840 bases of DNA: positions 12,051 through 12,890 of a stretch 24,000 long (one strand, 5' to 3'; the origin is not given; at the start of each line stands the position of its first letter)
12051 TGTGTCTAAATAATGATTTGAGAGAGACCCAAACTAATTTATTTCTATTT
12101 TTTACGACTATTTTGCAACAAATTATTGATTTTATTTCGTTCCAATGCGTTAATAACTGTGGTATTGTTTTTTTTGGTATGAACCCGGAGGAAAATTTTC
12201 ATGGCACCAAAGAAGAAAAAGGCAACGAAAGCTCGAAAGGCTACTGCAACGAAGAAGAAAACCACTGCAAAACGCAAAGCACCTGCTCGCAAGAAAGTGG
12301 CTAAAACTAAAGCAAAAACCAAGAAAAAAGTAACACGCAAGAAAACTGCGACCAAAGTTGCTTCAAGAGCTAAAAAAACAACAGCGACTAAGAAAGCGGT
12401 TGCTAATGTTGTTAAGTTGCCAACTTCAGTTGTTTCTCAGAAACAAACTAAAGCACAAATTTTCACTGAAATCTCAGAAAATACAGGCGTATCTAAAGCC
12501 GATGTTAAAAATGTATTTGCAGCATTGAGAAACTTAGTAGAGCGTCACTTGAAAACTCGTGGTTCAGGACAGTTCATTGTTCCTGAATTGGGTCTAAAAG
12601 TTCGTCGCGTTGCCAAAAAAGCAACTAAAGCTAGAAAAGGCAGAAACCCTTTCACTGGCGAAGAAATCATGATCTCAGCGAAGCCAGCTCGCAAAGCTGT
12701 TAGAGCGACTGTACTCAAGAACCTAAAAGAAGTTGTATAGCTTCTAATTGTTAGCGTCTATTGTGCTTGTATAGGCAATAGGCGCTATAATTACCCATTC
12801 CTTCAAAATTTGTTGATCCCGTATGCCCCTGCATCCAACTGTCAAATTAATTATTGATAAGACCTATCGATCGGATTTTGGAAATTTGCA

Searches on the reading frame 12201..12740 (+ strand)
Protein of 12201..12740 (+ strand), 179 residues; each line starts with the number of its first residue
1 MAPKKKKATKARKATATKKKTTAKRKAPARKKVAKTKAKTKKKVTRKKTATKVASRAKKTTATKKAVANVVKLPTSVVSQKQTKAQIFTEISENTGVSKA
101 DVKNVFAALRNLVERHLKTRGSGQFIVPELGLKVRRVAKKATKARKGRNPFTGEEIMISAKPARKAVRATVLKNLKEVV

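Call 4: search_protein_families(library=pfam, proteins=[window:12201-12740:+], max_evalue=0.01)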
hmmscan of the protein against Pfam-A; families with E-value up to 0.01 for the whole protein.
window:12201-12740:+ (179 aa): 2 families
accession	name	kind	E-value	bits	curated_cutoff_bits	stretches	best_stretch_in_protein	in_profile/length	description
PF00216.26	Bac_DNA_binding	-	9.8e-14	51.8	22.4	1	83-179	2-89/90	Bacterial DNA-binding protein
PF18291.6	HU-HIG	-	0.00021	21.7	26.2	1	69-119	19-69/125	HU domain fused to wHTH, Ig, or Glycine-rich motif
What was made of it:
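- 12201..12740 (+): Flanking gene: a 179-aa protein with a lysine-rich N-terminal tail and an HU domain. PF00216, E=1e-13 (call 4); 2121 homologues, the closest named ones in Ca.
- Checked: The gene at 12201-12740 (plus) has a lysine-rich N-terminus and a PF00216 HU domain (call 4).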

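Call 10: find_encoding_contigs(protein=window:12201-12740:+, flank=6000, max_places=10)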
Protein window:12201-12740:+ (179 aa): 4 contigs read that carry it; 2 places shown.
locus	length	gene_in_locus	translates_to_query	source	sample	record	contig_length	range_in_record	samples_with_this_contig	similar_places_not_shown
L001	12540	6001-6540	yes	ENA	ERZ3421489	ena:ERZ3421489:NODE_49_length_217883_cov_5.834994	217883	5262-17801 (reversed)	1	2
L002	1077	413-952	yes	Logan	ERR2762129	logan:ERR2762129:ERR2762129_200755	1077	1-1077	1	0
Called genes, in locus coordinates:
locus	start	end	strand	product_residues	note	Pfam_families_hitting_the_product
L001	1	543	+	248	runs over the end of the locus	PF00481:PP2C (faint), PF13672:PP2C_2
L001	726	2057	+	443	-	-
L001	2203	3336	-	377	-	PF00155:Aminotran_1_2, PF01041:DegT_DnrJ_EryC1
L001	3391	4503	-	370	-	PF01408:GFO_IDH_MocA, PF02894:GFO_IDH_MocA_C, PF22725:GFO_IDH_MocA_C3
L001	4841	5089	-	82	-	-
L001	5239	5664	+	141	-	-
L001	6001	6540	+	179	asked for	-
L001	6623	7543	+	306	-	PF20434:BD-FAE, PF07859:Abhydrolase_3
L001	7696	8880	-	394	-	PF03496:ADPrib_exo_Tox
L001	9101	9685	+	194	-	PF06041:DUF924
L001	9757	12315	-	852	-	PF19310:TOP_N, PF01432:Peptidase_M3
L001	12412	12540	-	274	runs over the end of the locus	PF10118:Metal_hydrol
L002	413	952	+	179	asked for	-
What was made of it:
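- The source is a metagenome contig with low coverage (about 5.8x in the record name, call 10).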

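Call 13: find_homologous_proteins(query=window:12201-12740:+, max_evalue=0.00001)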
Query window:12201-12740:+ (179 aa): 2121 proteins with E <= 0.00001 among 8000 candidates; the best 120 are listed.
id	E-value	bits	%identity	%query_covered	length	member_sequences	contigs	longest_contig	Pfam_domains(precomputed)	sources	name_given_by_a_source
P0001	1.5e-79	283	91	73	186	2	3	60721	PF00216.27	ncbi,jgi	-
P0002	1.6e-77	277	91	73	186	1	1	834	PF00216.27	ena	-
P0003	2.8e-77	276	99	62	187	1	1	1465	PF00216.27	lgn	-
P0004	3.0e-76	272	83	72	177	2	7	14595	PF00216.27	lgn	-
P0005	4.3e-76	272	100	62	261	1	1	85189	PF00216.27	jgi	-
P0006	2.2e-56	208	80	62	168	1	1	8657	PF00216.27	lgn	-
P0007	3.4e-55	204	72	82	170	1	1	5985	PF00216.27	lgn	-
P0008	3.5e-55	204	82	63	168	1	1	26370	PF00216.27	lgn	-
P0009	2.8e-54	201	71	84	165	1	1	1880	PF00216.27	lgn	-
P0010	8.5e-54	200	85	61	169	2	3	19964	PF00216.27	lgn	-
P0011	1.4e-53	199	65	100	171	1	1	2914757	PF00216.27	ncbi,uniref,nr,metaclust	ncbi:HU family DNA-binding protein [Candidatus Berkiella cookevillensis]|uniref:Viral histone-like p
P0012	8.0e-53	197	63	100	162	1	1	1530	PF00216.27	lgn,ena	-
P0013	2.4e-52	195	65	100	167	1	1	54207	PF00216.27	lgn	-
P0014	2.6e-52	195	64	100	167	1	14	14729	PF00216.27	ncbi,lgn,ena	-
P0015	2.5e-51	192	74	63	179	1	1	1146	PF00216.27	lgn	-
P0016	5.1e-51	191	62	91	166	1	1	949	PF00216.27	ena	-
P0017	9.4e-51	190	76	60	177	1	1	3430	PF00216.27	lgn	-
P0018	3.4e-50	188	74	63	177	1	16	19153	PF00216.27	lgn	-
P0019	7.3e-50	187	73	63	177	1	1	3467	PF00216.27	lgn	-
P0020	6.3e-49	184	71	66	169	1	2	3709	PF00216.27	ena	-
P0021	1.0e-42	164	73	61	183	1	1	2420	PF00216.27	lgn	-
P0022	1.4e-42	163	72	61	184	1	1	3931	PF00216.27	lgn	-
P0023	2.0e-42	163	71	66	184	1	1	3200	PF00216.27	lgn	-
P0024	3.5e-42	162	62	82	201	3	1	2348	PF00216.27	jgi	jgi:nucleoid DNA-binding protein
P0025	3.5e-42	162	73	61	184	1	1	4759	PF00216.27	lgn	-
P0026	3.0e-41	159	70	61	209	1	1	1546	PF00216.27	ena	-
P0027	3.0e-41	159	58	94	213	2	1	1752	PF00216.27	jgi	jgi:nucleoid DNA-binding protein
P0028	4.1e-41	159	72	61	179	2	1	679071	PF00216.27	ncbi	ncbi:MAG: HU family DNA-binding protein [Gammaproteobacteria bacterium]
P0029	5.2e-41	158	70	61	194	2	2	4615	PF00216.27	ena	-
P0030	1.0e-40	157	71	60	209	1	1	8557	PF00216.27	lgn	-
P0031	1.3e-40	157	62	65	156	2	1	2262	PF00216.27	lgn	-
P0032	2.7e-40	156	58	84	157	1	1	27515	PF00216.27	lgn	-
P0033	3.4e-40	156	56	84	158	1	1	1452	PF00216.27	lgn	-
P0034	3.4e-40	156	62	68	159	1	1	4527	PF00216.27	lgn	-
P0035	8.2e-40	154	56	84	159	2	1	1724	PF00216.27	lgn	-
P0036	1.3e-39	154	60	60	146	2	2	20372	PF00216.27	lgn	-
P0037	3.9e-39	152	63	60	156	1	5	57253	PF00216.27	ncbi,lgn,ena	-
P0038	5.0e-39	152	56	78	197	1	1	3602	PF00216.27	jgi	jgi:nucleoid DNA-binding protein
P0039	9.3e-39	151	57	73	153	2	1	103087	PF00216.27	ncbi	-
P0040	1.2e-38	151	59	60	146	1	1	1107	PF00216.27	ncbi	-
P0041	1.5e-38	150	61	70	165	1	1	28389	PF00216.27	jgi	jgi:nucleoid DNA-binding protein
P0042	1.6e-38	150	49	87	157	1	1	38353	PF00216.27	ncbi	-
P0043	1.9e-38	150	61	66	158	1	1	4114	PF00216.27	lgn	-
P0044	2.3e-38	150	51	94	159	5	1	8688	PF00216.27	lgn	-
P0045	4.0e-38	149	52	91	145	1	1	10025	PF00216.27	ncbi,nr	ncbi:MAG TPA: HU family DNA-binding protein [Gammaproteobacteria bacterium]|nr:HU family DNA-binding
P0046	9.7e-38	148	62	64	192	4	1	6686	PF00216.27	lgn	-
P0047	1.1e-37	147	60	65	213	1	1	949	PF07382.17,PF00216.27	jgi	jgi:nucleoid DNA-binding protein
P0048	1.2e-37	147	64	61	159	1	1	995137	PF00216.27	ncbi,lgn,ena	-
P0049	1.5e-37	147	58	69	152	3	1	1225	PF00216.27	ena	-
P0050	1.7e-37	147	56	84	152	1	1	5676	PF00216.27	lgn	-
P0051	3.3e-37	146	52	84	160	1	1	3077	PF00216.27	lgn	-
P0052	3.8e-37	146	56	81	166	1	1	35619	PF00216.27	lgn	-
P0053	4.0e-37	146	51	84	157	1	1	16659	PF00216.27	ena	-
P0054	4.4e-37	146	60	64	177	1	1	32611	PF00216.27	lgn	-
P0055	4.6e-37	145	62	61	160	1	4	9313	PF00216.27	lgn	-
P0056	5.7e-37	145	63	60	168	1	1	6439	PF00216.27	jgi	-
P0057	5.8e-37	145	57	78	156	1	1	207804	PF00216.27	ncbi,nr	ncbi:MAG: HU family DNA-binding protein [Proteobacteria bacterium]|nr:HU family DNA-binding protein 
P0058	5.9e-37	145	61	63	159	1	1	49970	PF00216.27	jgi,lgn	jgi:nucleoid DNA-binding protein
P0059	6.0e-37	145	62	61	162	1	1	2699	PF00216.27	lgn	-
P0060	1.1e-36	144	62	57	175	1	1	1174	PF00216.27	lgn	-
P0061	1.3e-36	144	60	63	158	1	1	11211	PF00216.27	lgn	-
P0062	1.3e-36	144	59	56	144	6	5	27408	PF00216.27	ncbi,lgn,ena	-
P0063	1.7e-36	144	60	63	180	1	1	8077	PF07382.17,PF00216.27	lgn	-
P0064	2.0e-36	143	54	84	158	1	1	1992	PF00216.27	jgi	-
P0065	3.0e-36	143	51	84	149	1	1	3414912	PF00216.27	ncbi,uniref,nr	ncbi:HU family DNA-binding protein [Candidatus Berkiella aquae]|uniref:Viral histone-like protein n=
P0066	3.2e-36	143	62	57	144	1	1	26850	PF00216.27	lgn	-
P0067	4.1e-36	142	55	79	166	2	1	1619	PF00216.27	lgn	-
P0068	5.2e-36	142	62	69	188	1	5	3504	PF00216.27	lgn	-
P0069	5.7e-36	142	56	78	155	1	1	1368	PF00216.27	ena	-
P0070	5.9e-36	142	62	57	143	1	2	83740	PF00216.27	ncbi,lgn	ncbi:MAG: HU family DNA-binding protein [Candidatus Berkiella sp.]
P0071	5.9e-36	142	61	62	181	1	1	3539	PF07382.17,PF00216.27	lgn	-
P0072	7.9e-36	141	59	72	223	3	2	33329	PF07382.17,PF00216.27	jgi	jgi:nucleoid DNA-binding protein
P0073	1.4e-35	141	62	61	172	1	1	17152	PF00216.27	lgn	-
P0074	1.5e-35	141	61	57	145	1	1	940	PF00216.27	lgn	-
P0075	1.6e-35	140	57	61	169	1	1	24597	PF00216.27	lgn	-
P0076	1.9e-35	140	67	57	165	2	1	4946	PF00216.27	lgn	-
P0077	2.3e-35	140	51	99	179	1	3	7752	PF00216.27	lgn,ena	-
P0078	2.6e-35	140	61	73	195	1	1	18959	PF00216.27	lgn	-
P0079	2.6e-35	140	62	57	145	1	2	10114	PF00216.27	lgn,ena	-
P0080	3.0e-35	140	62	68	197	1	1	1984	PF00216.27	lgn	-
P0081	3.8e-35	139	58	60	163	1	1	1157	PF00216.27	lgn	-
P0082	4.9e-35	139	64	60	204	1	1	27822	PF00216.27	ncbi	-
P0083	5.6e-35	139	62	57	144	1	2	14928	PF00216.27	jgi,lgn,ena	-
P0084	1.1e-34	138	58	60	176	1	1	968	PF00216.27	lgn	-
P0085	1.1e-34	138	66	58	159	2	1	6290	PF00216.27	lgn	-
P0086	1.3e-34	138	56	64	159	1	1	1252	PF00216.27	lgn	-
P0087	3.6e-34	136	58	71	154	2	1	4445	PF00216.27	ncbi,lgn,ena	-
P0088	3.9e-34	136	58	59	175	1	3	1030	PF00216.27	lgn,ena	-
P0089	4.2e-34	136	55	72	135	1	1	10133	PF00216.27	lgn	-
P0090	5.2e-34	136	52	83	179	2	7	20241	PF00216.27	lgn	-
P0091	5.9e-34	135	60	59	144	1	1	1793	PF00216.27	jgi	jgi:nucleoid DNA-binding protein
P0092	1.0e-33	135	65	62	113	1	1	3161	PF00216.27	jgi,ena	jgi:nucleoid DNA-binding protein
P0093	1.1e-33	135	60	57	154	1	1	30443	PF00216.27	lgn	-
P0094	1.3e-33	134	65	62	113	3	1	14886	PF00216.27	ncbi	-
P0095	1.6e-33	134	53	70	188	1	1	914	PF00216.27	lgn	-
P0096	2.0e-33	134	59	65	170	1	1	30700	PF00216.27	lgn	-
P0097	2.4e-33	133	55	66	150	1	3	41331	PF00216.27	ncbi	-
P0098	2.6e-33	133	64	62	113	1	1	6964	PF00216.27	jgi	jgi:nucleoid DNA-binding protein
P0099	4.4e-33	133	59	57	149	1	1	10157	PF00216.27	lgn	-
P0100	5.5e-33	132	59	61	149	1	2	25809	PF00216.27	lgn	-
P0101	8.1e-33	132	55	72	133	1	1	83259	PF00216.27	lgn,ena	-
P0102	8.2e-33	132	58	61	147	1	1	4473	PF00216.27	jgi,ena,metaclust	metaclust:\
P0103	9.8e-33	131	65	56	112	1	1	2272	PF00216.27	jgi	jgi:nucleoid DNA-binding protein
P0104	9.9e-33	131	65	57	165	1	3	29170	PF00216.27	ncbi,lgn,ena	-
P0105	1.1e-32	131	63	56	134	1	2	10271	PF00216.27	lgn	-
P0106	1.1e-32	131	59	59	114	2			PF00216.27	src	-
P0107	1.1e-32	131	53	68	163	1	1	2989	PF00216.27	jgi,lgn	-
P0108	1.3e-32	131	62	58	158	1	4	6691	PF00216.27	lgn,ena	-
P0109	1.3e-32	131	66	56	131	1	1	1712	PF00216.27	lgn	-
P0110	2.2e-32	130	53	76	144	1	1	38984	PF00216.27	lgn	-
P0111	2.4e-32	130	49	84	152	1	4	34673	PF00216.27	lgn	-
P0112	3.3e-32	130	64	57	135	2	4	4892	PF00216.27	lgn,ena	-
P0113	4.0e-32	129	58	62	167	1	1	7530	PF00216.27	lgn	-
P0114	5.3e-32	129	62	59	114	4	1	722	PF00216.27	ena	-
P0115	5.6e-32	129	56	61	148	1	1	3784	PF00216.27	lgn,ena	-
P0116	6.2e-32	129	60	63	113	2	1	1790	PF00216.27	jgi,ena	-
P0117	6.3e-32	129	60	63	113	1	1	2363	PF00216.27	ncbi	-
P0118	7.4e-32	129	62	58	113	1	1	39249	PF00216.27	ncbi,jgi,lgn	-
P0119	8.9e-32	128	62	58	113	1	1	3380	PF00216.27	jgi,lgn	-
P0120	1.1e-31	128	61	58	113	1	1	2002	PF00216.27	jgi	jgi:nucleoid DNA-binding protein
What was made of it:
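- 12201..12740 (+): Berkiella (call 13)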

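Call 16: find_encoding_contigs(protein=P0001, flank=6000, max_places=4)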
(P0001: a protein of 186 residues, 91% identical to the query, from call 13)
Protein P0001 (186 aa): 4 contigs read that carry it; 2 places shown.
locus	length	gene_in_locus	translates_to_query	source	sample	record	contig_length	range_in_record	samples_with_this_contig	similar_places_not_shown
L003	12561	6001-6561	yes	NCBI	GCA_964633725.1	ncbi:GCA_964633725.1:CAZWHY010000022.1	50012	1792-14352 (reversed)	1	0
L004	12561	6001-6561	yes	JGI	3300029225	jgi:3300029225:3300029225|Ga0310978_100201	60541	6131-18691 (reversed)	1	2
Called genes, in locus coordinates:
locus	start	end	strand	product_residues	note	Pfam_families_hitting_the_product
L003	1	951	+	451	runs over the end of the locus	-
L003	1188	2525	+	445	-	-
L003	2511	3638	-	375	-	PF00155:Aminotran_1_2, PF01041:DegT_DnrJ_EryC1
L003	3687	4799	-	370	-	PF01408:GFO_IDH_MocA, PF02894:GFO_IDH_MocA_C, PF22725:GFO_IDH_MocA_C3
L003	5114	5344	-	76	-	-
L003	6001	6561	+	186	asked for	PF00216:Bac_DNA_binding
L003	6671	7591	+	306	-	PF20434:BD-FAE, PF07859:Abhydrolase_3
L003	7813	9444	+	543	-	-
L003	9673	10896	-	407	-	PF13520:AA_permease_2, PF00324:AA_permease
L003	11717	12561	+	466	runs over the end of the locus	PF00270:DEAD, PF04851:ResIII (weak), PF00271:Helicase_C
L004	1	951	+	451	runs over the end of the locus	-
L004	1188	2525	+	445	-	-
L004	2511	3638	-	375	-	PF00155:Aminotran_1_2, PF01041:DegT_DnrJ_EryC1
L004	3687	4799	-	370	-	PF01408:GFO_IDH_MocA, PF02894:GFO_IDH_MocA_C, PF22725:GFO_IDH_MocA_C3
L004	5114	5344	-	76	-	-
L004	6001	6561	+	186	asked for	PF00216:Bac_DNA_binding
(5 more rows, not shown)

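Call 17: find_encoding_contigs(protein=P0005, flank=6000, max_places=4)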
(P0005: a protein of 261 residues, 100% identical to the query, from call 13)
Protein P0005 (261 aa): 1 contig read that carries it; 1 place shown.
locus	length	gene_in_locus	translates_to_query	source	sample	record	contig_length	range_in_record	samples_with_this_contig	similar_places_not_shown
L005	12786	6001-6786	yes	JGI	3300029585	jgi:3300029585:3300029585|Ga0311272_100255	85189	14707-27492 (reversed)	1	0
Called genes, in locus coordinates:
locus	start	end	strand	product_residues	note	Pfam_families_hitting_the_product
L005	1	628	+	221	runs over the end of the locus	PF00300:His_Phos_1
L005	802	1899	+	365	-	-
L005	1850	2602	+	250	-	PF00481:PP2C (faint), PF13672:PP2C_2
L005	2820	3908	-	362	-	PF01041:DegT_DnrJ_EryC1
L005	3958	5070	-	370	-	PF01408:GFO_IDH_MocA, PF02894:GFO_IDH_MocA_C, PF22725:GFO_IDH_MocA_C3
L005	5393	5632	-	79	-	-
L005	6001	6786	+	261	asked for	PF00216:Bac_DNA_binding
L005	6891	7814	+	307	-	PF20434:BD-FAE, PF07859:Abhydrolase_3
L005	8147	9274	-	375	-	PF12796:Ank_2, PF13857:Ank_5 (weak), PF00023:Ank (weak), PF12796:Ank_2, PF13637:Ank_4, PF12796:Ank_2, PF13637:Ank_4, PF13857:Ank_5, +10 more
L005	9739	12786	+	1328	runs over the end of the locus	PF12796:Ank_2, PF13637:Ank_4, PF12796:Ank_2, PF13637:Ank_4 (weak), PF12796:Ank_2, PF12796:Ank_2, PF12796:Ank_2, PF12796:Ank_2, +9 more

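Call 18: find_encoding_contigs(protein=P0011, flank=6000, max_places=2)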
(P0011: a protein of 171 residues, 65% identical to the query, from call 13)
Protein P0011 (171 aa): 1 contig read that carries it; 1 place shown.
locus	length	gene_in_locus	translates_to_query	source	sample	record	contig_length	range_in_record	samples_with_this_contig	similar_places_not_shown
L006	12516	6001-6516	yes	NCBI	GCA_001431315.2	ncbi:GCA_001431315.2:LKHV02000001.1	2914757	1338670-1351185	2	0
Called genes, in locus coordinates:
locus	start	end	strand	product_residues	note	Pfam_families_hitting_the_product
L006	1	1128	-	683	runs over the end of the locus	PF00155:Aminotran_1_2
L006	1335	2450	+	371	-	-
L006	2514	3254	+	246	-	PF00481:PP2C (faint), PF13672:PP2C_2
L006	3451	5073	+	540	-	-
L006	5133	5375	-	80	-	-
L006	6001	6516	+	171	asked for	PF00216:Bac_DNA_binding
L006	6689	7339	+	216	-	PF12766:Pyridox_oxase_2, PF01243:PNPOx_N, PF10590:PNP_phzG_C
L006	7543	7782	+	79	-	-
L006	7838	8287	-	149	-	PF04657:DMT_YdcZ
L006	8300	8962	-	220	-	-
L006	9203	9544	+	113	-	-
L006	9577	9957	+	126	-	PF01042:Ribonuc_L-PSP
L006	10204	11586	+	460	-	PF07690:MFS_1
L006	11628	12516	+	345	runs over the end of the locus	-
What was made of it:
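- On Plasmid iterons: The same gene pair lies on a 2.9-Mb B. cookevillensis contig (call 18).
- The context is chromosomal, because the same gene pair lies on a 2.9-Mb contig of B. cookevillensis (call 18).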

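Call 32: find_encoding_contigs(protein=P0003, flank=3000, max_places=4)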
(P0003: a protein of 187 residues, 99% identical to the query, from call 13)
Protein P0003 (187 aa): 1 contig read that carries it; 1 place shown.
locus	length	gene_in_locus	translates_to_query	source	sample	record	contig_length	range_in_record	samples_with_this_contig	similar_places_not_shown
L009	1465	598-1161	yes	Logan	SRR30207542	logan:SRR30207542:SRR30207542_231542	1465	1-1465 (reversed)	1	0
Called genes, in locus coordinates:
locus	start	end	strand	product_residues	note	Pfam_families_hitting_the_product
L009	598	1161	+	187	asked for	PF00216:Bac_DNA_binding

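Call 34: find_related_loci(query=window:12201-12737:+, collection=genome_contigs, flank=3000)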
Query window:12201-12737:+ (179 aa) in genome_contigs; peptide patterns used: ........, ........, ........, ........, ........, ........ (x = any residue, [..] = any of these).
600 stretches matched a pattern (row limit reached: there are more); 93 encode a relative of the query (tblastn E <= 1e-3); the best 80 are kept; 80 distinct loci.
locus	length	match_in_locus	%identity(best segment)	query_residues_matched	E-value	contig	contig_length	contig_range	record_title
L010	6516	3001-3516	65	1-179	3e-59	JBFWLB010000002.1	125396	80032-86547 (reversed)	MAG: Candidatus Berkiella sp. isolate CA_2019_NHSR_56 NODE_409_length_125396_cov_5.038868_NHSR, whole genome shotgun seq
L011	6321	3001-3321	64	72-178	5e-44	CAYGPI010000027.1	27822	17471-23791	MAG TPA_asm: uncultured Francisellaceae bacterium isolate ERP117304_co1_35 genome assembly, contig: NODE_1816_length_278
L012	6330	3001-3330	62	69-178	2e-39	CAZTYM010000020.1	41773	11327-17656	MAG TPA_asm: uncultured Thiotrichales bacterium isolate SRP135972_co1_45 genome assembly, contig: NODE_612_length_41773_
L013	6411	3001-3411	91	50-179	2e-69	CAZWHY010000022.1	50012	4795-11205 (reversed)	MAG TPA_asm: Uncultured Candidatus Berkiella sp. isolate SRP215229_co1_114 genome assembly, contig: NODE_336_length_5001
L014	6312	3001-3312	63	76-179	1e-38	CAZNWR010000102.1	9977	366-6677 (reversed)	MAG TPA_asm: uncultured Enterobacteriaceae bacterium isolate binchicken_co224_242 genome assembly, contig: NODE_7106_len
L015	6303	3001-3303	64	78-178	1e-37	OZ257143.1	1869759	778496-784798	MAG: Gammaproteobacteria bacterium isolate 3ba8531f-4df8-48da-8f3c-568d6544bbbc genome assembly, chromosome: 1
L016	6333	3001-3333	61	62-173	1e-35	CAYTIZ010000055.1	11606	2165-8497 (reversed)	MAG TPA_asm: uncultured Enterobacteriaceae bacterium isolate SRP215229_co1_1 genome assembly, contig: NODE_3644_length_1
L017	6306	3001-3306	58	78-179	5e-35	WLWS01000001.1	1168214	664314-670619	MAG: Gammaproteobacteria bacterium isolate MH-Pat-SR_autometa_4-1 NODE_7_length_1168214_cov_10.921317, whole genome shot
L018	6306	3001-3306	59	78-179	6e-35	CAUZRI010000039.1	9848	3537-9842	MAG: Gammaproteobacteria bacterium isolate CB4_SCM.19 genome assembly, contig: Ga0302127_10003255, whole genome shotgun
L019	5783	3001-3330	55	69-179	1e-34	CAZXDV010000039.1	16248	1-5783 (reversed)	MAG TPA_asm: uncultured Enterobacteriaceae bacterium isolate SRP135972_co2_275 genome assembly, contig: NODE_3329_length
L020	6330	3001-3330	55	69-179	1e-34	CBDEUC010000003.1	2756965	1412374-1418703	MAG: Gammaproteobacteria bacterium isolate 8e3bc6ce-b841-443b-bc1b-2004cf7c1c0e genome assembly, contig: contig_3, whole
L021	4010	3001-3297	65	75-173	9e-35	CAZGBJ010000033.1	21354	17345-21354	MAG TPA_asm: uncultured Enterobacteriaceae bacterium isolate binchicken_co46_542 genome assembly, contig: NODE_4545_leng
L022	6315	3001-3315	56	75-179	2e-34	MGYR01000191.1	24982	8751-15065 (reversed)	MAG: Gammaproteobacteria bacterium RIFCSPLOWO2_02_FULL_56_15 rifcsplowo2_02_scaffold_6747, whole genome shotgun sequence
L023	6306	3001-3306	57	78-179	2e-34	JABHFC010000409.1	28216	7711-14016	MAG: Gammaproteobacteria bacterium isolate SI037_bin171 k141_3178988, whole genome shotgun sequence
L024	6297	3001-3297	66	75-173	3e-34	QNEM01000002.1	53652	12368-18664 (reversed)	MAG: Gammaproteobacteria bacterium isolate B40_G6 B40_Guay6_scaffold_00073, whole genome shotgun sequence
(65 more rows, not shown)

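Call 35: find_related_loci(query=window:12201-12737:+, collection=metagenome_contigs, flank=3000)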
Query window:12201-12737:+ (179 aa) in metagenome_contigs; peptide patterns used: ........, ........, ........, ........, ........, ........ (x = any residue, [..] = any of these).
600 stretches matched a pattern (row limit reached: there are more); 60 encode a relative of the query (tblastn E <= 1e-3); 60 distinct loci.
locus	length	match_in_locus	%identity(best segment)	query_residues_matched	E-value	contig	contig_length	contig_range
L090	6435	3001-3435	47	12-178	2e-39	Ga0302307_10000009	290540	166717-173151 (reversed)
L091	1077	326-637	63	76-179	1e-39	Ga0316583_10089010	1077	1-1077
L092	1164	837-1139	59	78-178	5e-39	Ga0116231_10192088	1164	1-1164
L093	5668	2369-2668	61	78-177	4e-37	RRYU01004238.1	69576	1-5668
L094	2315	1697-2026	59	69-179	8e-35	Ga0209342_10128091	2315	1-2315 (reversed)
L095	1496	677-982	59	78-179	4e-35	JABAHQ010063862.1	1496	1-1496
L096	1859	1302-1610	58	75-178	7e-32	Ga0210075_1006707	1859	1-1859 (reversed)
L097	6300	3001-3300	53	78-178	9e-30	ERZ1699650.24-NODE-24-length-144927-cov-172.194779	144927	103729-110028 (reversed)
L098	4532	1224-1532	52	75-178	2e-29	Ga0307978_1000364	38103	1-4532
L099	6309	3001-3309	52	75-178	2e-29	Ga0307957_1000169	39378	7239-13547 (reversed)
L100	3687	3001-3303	54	78-179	2e-29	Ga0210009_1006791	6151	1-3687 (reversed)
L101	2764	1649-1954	53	76-178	1e-28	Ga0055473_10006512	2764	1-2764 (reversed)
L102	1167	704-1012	50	74-178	1e-27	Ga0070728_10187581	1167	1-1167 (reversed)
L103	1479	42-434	45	41-179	3e-27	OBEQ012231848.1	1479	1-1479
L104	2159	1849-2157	48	75-178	8e-27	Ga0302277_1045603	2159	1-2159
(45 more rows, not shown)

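Call 50: find_encoding_contigs(protein=P0004, flank=2500, max_places=3)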
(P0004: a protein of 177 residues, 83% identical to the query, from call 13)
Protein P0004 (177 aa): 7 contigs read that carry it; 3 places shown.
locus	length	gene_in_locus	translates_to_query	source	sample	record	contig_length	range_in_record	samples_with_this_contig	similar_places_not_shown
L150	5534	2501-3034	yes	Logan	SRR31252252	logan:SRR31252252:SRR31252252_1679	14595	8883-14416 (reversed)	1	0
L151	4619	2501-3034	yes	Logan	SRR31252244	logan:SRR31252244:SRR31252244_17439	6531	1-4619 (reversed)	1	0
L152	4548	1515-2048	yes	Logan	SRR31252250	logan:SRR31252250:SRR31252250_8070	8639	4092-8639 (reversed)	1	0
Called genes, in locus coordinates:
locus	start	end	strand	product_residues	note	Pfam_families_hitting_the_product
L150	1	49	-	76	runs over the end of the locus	?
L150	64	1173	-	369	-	PF01408:GFO_IDH_MocA, PF02894:GFO_IDH_MocA_C, PF22725:GFO_IDH_MocA_C3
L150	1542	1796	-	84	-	-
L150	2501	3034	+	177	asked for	PF00216:Bac_DNA_binding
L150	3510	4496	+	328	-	PF20434:BD-FAE, PF07859:Abhydrolase_3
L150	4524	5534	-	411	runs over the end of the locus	PF07396:Porin_O_P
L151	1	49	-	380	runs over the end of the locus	PF00155:Aminotran_1_2 (weak), PF01041:DegT_DnrJ_EryC1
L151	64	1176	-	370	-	PF01408:GFO_IDH_MocA, PF22725:GFO_IDH_MocA_C3, PF02894:GFO_IDH_MocA_C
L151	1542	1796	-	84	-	-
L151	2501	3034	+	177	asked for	PF00216:Bac_DNA_binding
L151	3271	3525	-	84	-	-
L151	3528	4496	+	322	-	PF20434:BD-FAE, PF07859:Abhydrolase_3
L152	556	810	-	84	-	-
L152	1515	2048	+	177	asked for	PF00216:Bac_DNA_binding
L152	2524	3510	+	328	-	PF20434:BD-FAE, PF07859:Abhydrolase_3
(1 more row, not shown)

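Call 51: find_encoding_contigs(protein=P0010, flank=2500, max_places=3)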
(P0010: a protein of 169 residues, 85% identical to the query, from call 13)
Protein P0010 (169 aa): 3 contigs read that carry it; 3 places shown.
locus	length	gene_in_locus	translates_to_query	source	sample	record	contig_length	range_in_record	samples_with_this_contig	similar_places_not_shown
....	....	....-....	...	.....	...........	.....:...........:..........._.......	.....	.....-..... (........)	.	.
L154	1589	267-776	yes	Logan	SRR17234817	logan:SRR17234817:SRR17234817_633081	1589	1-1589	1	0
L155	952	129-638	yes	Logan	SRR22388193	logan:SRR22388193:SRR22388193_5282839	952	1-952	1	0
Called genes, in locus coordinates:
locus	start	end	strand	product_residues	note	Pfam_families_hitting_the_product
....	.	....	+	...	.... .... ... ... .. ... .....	-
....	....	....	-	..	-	-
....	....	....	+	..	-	-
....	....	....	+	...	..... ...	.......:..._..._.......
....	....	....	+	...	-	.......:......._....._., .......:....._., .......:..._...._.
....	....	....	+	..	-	-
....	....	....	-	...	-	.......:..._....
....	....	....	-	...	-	-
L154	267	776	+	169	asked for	PF00216:Bac_DNA_binding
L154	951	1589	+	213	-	?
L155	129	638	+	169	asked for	PF00216:Bac_DNA_binding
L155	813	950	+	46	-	?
